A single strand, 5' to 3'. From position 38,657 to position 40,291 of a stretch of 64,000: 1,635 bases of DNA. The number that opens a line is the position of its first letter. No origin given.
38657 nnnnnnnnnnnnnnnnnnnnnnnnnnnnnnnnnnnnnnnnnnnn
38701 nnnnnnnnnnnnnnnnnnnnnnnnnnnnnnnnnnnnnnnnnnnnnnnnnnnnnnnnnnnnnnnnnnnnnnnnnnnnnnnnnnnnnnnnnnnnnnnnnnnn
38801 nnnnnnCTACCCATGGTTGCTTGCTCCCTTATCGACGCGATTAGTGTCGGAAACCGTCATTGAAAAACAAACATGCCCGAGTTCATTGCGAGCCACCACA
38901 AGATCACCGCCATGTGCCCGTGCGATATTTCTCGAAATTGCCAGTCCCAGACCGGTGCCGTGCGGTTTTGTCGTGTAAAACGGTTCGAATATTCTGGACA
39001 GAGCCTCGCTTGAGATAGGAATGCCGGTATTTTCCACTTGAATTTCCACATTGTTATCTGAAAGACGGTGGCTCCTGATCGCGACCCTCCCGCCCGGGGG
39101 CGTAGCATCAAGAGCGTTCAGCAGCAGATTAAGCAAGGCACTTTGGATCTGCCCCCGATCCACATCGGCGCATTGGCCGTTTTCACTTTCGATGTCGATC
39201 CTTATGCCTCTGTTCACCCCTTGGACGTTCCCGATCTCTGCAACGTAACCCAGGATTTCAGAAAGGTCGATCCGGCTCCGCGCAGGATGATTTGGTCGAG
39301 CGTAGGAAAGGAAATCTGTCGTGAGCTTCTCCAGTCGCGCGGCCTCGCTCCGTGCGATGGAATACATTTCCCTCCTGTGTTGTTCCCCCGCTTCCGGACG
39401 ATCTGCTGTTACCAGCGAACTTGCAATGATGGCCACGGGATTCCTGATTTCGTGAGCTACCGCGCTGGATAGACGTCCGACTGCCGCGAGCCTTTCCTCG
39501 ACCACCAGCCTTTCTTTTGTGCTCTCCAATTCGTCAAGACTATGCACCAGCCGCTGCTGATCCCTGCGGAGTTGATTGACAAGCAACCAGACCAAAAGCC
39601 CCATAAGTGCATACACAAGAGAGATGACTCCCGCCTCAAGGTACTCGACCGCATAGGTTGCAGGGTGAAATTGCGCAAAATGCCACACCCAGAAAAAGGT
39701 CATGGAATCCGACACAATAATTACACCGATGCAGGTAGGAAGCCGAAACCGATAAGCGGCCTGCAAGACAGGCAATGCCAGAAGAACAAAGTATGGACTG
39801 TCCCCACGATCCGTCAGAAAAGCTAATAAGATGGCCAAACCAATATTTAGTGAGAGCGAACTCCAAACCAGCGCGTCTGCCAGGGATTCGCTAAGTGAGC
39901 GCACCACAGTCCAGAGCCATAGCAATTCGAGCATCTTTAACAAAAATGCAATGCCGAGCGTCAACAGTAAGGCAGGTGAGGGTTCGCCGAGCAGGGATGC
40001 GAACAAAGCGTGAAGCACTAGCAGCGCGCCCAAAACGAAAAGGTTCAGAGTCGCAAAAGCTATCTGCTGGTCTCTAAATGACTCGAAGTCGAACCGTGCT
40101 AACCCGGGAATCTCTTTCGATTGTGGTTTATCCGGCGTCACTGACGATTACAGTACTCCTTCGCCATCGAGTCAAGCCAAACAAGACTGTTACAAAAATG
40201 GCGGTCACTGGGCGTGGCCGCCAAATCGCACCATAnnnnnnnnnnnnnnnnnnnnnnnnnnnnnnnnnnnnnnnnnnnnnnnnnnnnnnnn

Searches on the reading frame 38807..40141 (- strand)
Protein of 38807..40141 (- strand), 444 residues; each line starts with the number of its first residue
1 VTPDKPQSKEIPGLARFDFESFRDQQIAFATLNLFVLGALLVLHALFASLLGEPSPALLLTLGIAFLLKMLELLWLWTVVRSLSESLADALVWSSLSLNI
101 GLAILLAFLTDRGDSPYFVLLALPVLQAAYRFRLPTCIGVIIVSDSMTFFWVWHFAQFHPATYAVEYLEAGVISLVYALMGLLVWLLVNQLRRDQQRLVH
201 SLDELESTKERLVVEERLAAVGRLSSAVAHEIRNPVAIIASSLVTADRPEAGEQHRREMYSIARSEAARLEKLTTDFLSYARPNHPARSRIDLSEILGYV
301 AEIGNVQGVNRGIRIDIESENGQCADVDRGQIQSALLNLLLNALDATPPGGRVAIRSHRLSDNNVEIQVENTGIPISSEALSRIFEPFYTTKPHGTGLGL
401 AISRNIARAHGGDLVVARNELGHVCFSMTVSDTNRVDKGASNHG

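Call 3: search_protein_families(library=pfam, proteins=[window:38807-40141:-], max_evalue=0.01)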
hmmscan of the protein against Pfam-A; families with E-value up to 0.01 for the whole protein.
window:38807-40141:- (444 aa): 2 families
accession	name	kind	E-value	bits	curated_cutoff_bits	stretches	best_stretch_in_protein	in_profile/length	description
PF02518.31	HATPase_c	-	3.8e-22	79.2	26.4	1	328-430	2-107/111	Histidine kinase-, DNA gyrase B-, and HSP90-like ATPase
PF00512.31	HisKA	-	2.2e-08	34.4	26.9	1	222-284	3-64/66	His Kinase A (phospho-acceptor) domain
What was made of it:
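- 38807..40141 (-): Membrane histidine kinase: a hydrophobic N-terminal half of about 200 residues with no recognised sensor domain. HisKA plus HATPase_c (call 3).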

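Call 4: search_protein_families(library=ncbifam, proteins=[window:38807-40141:-], max_evalue=0.01)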
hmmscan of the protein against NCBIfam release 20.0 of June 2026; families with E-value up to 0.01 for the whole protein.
window:38807-40141:- (444 aa): 81 families (the best 25 are shown)
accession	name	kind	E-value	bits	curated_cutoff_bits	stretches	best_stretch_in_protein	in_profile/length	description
NF008468.0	PRK11360.1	equivalog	3.6e-53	180.9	646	1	202-420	377-596/616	two-component system sensor histidine kinase AtoS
NF007688.0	PRK10364.1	equivalog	1.2e-42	146.2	479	1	189-423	218-442/460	two-component system sensor histidine kinase ZraS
NF052574.1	HisKinEspCMyxo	equivalog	1.3e-33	116.2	1200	1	208-427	404-632/785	serine histidine kinase EspC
NF041777.1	sens_FixL_Rhizob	equivalog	6e-30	104.3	850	1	195-430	239-479/485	sensor protein FixL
TIGR01386.1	cztS_silS_copS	subfamily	7e-30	104.4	292.55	1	221-429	241-455/457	heavy metal sensor histidine kinase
NF008312.0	PRK11100.1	equivalog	6.7e-29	101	356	1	203-429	241-471/477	two-component system sensor histidine kinase CreC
NF010411.0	PRK13837.1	equivalog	1.1e-28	99.7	647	1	200-416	429-659/828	two-component system VirA-like sensor kinase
NF046044.1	PnpS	equivalog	1.3e-28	100.1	400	1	227-417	176-376/390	two-component system histidine kinase PnpS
NF038348.1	T2SS_HK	subfamily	9.1e-28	97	450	2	267-428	408-569/574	histidine kinase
TIGR02916.1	PEP_his_kin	equivalog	4.1e-26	91.8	300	1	201-420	456-668/679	XrtA/PEP-CTERM system histidine kinase PrsK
TIGR02966.1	phoR_proteo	equivalog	6.4e-26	91.2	334.2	1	226-419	119-322/333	phosphate regulon sensor histidine kinase PhoR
NF053867.1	SprKinKinDBac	equivalog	4.8e-25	88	775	1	208-416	272-481/500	sporulation kinase KinD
NF058527.1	HistKinChvGCaul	equivalog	8.7e-24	84.1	740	1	214-419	299-514/535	two-component sensor histidine kinase ChvG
NF033091.0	HK_VanS_ACDEFG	equivalog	1.7e-23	83.2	400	1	227-429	80-291/293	vancomycin resistance histidine kinase VanS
NF010076.0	PRK13557.1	subfamily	5.4e-23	81.2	631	1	169-417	120-379/540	histidine kinase famiy protein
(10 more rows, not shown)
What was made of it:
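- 38807..40141 (-): Best NCBIfam matches are AtoS and ZraS, all below cut-off (call 4).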
